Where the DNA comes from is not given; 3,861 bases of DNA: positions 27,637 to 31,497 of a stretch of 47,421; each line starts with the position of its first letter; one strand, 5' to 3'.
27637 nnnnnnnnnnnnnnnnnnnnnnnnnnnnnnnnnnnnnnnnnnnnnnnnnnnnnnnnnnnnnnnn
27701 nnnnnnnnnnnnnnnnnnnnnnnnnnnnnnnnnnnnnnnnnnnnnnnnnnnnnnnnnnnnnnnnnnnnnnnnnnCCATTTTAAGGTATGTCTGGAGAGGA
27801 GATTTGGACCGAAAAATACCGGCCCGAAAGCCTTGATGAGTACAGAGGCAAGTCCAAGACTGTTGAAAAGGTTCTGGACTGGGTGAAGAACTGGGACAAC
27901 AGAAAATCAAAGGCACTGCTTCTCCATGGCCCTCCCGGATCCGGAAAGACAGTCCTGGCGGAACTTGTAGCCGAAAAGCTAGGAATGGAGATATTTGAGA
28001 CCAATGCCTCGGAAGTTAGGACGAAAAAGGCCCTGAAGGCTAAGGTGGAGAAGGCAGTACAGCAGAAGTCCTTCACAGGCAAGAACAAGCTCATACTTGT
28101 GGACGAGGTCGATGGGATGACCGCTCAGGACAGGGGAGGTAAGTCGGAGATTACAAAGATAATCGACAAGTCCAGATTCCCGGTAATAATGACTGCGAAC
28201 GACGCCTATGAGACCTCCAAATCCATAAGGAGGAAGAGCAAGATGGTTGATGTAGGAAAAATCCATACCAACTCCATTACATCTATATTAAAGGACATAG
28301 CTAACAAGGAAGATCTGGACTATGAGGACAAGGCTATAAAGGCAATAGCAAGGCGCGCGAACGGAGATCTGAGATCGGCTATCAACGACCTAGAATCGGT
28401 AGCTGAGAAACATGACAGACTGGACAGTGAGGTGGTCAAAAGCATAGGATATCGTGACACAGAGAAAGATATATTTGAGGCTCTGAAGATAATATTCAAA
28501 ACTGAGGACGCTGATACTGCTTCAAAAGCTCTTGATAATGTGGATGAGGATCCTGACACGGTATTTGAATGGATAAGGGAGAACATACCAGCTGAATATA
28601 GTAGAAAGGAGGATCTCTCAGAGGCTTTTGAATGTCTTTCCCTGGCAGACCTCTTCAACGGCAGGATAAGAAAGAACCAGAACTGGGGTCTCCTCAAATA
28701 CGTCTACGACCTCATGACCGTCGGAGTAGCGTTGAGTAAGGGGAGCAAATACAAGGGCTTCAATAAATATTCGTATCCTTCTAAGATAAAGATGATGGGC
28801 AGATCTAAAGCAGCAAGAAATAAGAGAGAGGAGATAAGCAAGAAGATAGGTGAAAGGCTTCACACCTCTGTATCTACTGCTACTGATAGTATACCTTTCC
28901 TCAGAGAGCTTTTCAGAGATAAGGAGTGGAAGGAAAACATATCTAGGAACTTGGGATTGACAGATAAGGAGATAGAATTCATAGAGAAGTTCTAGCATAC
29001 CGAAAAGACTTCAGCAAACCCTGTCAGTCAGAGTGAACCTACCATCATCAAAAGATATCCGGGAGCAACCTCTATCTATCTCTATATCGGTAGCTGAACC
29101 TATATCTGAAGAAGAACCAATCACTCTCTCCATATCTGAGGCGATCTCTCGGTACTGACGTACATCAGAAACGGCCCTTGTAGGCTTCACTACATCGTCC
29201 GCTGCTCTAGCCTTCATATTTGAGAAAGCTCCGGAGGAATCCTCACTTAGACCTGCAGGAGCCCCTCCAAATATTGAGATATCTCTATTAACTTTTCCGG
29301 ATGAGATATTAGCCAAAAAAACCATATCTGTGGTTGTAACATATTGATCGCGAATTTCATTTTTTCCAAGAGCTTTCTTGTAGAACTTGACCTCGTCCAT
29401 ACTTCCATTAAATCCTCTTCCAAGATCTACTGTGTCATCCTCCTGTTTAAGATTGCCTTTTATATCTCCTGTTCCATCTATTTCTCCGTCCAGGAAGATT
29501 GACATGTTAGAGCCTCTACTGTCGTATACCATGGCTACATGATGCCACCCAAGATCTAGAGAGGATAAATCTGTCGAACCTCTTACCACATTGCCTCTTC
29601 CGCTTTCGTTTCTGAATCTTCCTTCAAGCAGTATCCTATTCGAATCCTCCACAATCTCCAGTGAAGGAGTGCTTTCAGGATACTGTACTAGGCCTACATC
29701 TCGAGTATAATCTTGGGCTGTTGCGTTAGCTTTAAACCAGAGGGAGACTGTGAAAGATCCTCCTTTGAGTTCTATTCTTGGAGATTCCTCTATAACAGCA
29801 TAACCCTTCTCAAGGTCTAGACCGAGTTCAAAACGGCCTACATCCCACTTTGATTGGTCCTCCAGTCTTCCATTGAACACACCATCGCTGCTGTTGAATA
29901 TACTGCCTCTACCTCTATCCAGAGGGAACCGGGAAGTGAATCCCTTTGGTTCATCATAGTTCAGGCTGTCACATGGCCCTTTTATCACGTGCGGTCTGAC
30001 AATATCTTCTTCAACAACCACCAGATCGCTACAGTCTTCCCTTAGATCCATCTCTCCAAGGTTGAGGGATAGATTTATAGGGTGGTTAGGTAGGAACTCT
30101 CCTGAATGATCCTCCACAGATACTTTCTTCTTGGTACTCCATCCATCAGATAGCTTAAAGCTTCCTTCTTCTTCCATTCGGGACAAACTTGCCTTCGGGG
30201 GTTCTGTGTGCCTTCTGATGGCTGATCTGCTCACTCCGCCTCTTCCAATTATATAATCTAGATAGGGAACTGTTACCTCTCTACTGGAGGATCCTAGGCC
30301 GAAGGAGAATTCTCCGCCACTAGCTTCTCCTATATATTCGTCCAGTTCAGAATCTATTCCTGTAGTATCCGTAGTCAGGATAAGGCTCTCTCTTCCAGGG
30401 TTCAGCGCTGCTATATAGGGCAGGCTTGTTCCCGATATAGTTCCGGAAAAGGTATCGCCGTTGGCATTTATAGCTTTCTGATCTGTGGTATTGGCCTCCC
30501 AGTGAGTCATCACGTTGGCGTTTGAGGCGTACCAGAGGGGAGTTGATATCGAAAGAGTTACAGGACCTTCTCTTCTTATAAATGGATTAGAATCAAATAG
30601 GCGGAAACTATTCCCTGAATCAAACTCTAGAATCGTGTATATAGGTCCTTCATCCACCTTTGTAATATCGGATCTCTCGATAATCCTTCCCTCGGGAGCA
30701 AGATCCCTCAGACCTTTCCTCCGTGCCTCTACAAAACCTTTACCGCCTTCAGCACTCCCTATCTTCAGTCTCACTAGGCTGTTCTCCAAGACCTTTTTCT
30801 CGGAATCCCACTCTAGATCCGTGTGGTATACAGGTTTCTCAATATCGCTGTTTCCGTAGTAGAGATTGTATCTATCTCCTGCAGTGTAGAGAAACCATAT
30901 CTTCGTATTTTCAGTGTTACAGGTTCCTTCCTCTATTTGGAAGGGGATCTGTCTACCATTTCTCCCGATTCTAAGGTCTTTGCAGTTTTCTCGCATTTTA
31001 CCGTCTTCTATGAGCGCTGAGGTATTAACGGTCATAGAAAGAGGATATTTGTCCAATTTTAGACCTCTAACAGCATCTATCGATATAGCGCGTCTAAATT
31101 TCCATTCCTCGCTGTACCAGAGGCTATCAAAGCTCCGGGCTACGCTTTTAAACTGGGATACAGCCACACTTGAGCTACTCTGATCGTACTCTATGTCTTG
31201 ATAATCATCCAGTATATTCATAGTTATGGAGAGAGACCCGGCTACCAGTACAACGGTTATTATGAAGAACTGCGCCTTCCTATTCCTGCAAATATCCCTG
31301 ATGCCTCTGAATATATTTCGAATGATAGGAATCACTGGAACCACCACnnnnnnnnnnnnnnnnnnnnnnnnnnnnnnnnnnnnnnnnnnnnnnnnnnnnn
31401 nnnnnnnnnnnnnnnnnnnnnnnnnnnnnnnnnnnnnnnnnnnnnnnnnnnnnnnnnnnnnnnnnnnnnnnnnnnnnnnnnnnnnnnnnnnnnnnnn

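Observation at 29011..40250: Ten-gene Epd/Tad-like type IV filament operon whose distal half encodes three oversized pilin-like proteins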

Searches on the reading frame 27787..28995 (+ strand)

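Call 10: search_protein_families(library=pfam, proteins=[window:27787-28995:+], max_evalue=0.001)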
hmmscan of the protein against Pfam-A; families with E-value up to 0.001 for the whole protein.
window:27787-28995:+ (402 aa): 21 families
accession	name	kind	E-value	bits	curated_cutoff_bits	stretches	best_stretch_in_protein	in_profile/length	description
PF00004.35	AAA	-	3.1e-17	63.7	21.2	1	44-153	1-123/131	ATPase family associated with various cellular activities (AAA)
PF21960.2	RCF1-5-like_lid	-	4.7e-11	42.9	27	1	166-206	1-42/43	RCF1/5-like, AAA+ ATPase lid domain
PF05496.18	RuvB_N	-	1.5e-09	38.2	27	1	12-90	2-82/159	Holliday junction DNA helicase RuvB P-loop domain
PF03215.21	Rad17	-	6.3e-09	36.5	23.8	1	2-78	4-83/186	Rad17 P-loop domain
PF13173.12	AAA_14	-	3.1e-07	30.9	27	1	41-148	2-108/129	AAA domain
PF24883.2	NPHP3_N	-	7.4e-07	29.9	24.8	1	33-66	12-47/164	Nephrocystin 3, N-terminal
PF13401.12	AAA_22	-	8e-07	29.9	27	1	41-102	5-69/130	AAA domain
PF25361.1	AAA_lid_RFC1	-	9.8e-07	28.6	34.9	1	162-218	2-58/59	RFC1-like, AAA+ ATPase lid domain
PF16193.11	AAA_assoc_2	-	4.5e-06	27.3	34.3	1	174-212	2-40/81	AAA C-terminal domain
PF07728.20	AAA_5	-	5.4e-06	26.9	22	1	44-108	2-75/139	AAA domain (dynein-related subfamily)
PF22608.2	DNAX_ATPase_lid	-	1.3e-05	25.3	27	1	164-198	2-36/49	DNA polymerase III clamp loader subunit, ATPase lid domain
PF03266.21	NTPase_1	-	2.4e-05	24.7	23.9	0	44-81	2-42/168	NTPase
PF13238.12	AAA_18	-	2.9e-05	24.9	29.4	0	45-90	2-44/128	AAA domain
PF20720.3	nSTAND3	-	6.7e-05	23.1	27.2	1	40-128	16-94/155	Novel STAND NTPase 3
PF01695.23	IstB_IS21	-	0.00017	21.6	24.1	1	40-148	91-203/238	IstB-like ATP binding protein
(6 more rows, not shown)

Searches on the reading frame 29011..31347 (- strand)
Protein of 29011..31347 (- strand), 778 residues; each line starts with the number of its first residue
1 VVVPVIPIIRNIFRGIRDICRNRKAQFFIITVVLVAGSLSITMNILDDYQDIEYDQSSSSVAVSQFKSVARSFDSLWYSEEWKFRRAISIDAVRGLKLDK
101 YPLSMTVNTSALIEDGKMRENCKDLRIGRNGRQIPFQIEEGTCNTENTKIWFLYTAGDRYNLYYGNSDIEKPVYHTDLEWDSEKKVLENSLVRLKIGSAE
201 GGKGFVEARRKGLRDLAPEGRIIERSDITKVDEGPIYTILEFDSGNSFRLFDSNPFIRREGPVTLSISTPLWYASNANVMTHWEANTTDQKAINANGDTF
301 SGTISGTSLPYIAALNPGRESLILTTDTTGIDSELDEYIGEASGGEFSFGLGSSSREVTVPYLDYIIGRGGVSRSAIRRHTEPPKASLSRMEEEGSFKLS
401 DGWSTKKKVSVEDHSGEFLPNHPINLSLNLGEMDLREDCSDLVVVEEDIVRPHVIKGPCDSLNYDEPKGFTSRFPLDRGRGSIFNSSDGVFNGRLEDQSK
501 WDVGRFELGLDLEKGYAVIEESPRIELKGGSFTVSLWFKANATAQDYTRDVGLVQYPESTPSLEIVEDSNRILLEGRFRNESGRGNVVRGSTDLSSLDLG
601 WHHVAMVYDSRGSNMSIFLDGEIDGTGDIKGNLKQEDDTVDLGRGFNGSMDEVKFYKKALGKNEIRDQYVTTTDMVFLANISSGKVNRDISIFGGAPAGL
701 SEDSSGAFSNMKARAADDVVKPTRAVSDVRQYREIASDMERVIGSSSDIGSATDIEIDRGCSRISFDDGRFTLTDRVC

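Call 3: search_protein_families(library=pfam, proteins=[window:29011-31347:-], max_evalue=0.1)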
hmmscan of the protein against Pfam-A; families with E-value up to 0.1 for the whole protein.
window:29011-31347:- (778 aa): 2 families
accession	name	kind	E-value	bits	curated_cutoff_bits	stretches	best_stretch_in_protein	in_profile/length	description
PF13385.13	Laminin_G_3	-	3.8e-17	63.3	27.6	1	523-665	10-150/151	Concanavalin A-like lectin/glucanases superfamily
PF10102.14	DUF2341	-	0.003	18.4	23.4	1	121-170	1-56/84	Domain of unknown function (DUF2341)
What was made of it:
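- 29011..31347 (-): Modular pilin-like adhesin candidate, 778 aa. Class III signal: RNRK-A|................. It has two DUF2341-like regions (about 77-190 and 403-461) and a LamG/concanavalin A-like domain (523-665). Laminin_G_3 3.8e-17; DUF2341 0.003 (call 3).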

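Call 4: search_protein_families(library=ncbifam, proteins=[window:29011-31347:-], max_evalue=0.1)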
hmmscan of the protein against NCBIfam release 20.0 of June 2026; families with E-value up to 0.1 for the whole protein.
window:29011-31347:- (778 aa): 1 family
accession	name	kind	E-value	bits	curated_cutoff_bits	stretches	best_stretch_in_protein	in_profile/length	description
NF052521.1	TafC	equivalog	0.0055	15.9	410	1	519-673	206-364/373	TafC family fimbrial protein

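Call 38: search_solved_structures(query=window:29011-31347:-, max_evalue=0.01)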
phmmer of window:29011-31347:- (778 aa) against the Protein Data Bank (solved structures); distinct sequences matched with E-value up to 0.01: 0.

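Call 40: find_homologous_proteins(query=window:29011-31347:-, max_evalue=0.001)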
Query window:29011-31347:- (778 aa): 7 proteins with E <= 0.001 among 8000 candidates.
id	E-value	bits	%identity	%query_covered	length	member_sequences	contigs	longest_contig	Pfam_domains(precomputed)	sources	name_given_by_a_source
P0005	0.0e+0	1749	100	99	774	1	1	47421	PF13385.14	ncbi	-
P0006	3.9e-254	864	51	97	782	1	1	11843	PF13385.14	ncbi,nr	ncbi:MAG: LamG-like jellyroll fold domain-containing protein [Candidatus Nanohaloarchaea archaeon]|n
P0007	4.6e-177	609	38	97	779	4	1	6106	PF13385.14,PF10102.15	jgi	jgi:hypothetical protein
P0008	1.5e-172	594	38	97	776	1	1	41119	PF13385.14,PF10102.15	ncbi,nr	ncbi:MAG: DUF2341 domain-containing protein [Candidatus Nanohaloarchaea archaeon]|nr:DUF2341 domain-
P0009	1.1e-159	551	36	97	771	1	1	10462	PF13385.14,PF10102.15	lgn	-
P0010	2.8e-150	520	37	97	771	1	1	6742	PF13385.14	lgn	-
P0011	8.1e-71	258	29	97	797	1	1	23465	PF13385.14,PF10102.15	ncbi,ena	-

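Call 42: find_encoding_contigs(protein=P0011, flank=10000, max_places=2)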
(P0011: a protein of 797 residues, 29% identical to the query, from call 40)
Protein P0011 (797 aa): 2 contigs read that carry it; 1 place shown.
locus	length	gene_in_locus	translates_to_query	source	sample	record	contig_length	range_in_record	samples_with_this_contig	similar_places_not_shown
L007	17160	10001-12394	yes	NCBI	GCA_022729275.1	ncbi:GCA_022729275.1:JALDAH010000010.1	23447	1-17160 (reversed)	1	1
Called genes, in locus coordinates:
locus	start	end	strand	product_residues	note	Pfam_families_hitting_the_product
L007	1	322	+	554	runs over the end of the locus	PF00118:Cpn60_TCP1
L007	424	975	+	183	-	-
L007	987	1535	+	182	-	-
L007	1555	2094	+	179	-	-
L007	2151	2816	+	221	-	-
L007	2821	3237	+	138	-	-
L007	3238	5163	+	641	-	PF00437:T2SSE, PF27713:UCP018868 (weak), PF23989:PilB3_C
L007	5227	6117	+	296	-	PF00482:T2SSF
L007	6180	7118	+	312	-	PF00482:T2SSF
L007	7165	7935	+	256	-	-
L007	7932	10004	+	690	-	-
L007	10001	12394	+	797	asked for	PF10102:DUF2341 (weak), PF13385:Laminin_G_3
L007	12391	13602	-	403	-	PF03215:Rad17 (weak), PF05496:RuvB_N (weak), PF25199:nSTAND_NTPase5 (weak), PF00004:AAA, PF13173:AAA_14 (weak), PF22608:DNAX_ATPase_lid (weak), PF25361:AAA_lid_RFC1 (weak), PF21960:RCF1-5-like_lid (weak), +2 more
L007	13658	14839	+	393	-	PF18998:Flg_new_2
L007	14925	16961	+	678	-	-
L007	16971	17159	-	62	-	?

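Call 65: search_protein_families(library=pfam, proteins=[L007:7165-7935:+, L007:2821-3237:+, L007:2151-2816:+], max_evalue=0.1)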
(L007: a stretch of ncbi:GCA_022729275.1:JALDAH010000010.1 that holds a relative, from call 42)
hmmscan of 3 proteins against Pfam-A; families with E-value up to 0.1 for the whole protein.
L007:7165-7935:+ (256 aa): 0 families

L007:2821-3237:+ (138 aa): 1 family
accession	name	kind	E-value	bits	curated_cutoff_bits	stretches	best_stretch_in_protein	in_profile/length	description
PF23928.1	DUF7266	-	0.00061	19.9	27.6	1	4-120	5-125/145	Family of unknown function (DUF7266)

L007:2151-2816:+ (221 aa): 1 family
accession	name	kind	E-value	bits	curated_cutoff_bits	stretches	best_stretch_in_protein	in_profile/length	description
PF23960.2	DUF7289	-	0.00044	20.3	27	1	8-103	2-96/238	Family of unknown function (DUF7289)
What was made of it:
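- On Euryarchaeal/haloarchaeal clade-2 T4P with DUF7287/7288/7261/7266/7289 pilin set: Four of five family members give specific hits, all below the cut-off and N-terminal only (calls 3, 65).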

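Call 93: search_protein_families(library=pfam, proteins=[L007:13658-14839:+, L007:14925-16961:+, L007:7932-10004:+], max_evalue=0.1)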
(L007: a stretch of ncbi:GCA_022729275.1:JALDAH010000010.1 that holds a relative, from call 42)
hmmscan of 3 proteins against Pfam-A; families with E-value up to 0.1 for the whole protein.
L007:13658-14839:+ (393 aa): 3 families
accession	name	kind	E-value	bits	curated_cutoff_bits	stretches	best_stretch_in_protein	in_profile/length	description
PF18998.6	Flg_new_2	-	1.6e-15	57.2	23.6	1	238-299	9-71/73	Divergent InlB B-repeat domain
PF09479.16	Flg_new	-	0.0075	16.8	27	0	162-190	12-40/65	Listeria-Bacteroides repeat domain (List_Bact_rpt)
PF14054.11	DUF4249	-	0.01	15.9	28.5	0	276-349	22-94/269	Domain of unknown function (DUF4249)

L007:14925-16961:+ (678 aa): 1 family
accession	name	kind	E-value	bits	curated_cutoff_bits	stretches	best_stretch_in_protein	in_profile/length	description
PF09136.16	Glucodextran_B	-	0.037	14.4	27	0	98-133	28-63/83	Glucodextranase, domain B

L007:7932-10004:+ (690 aa): 0 families
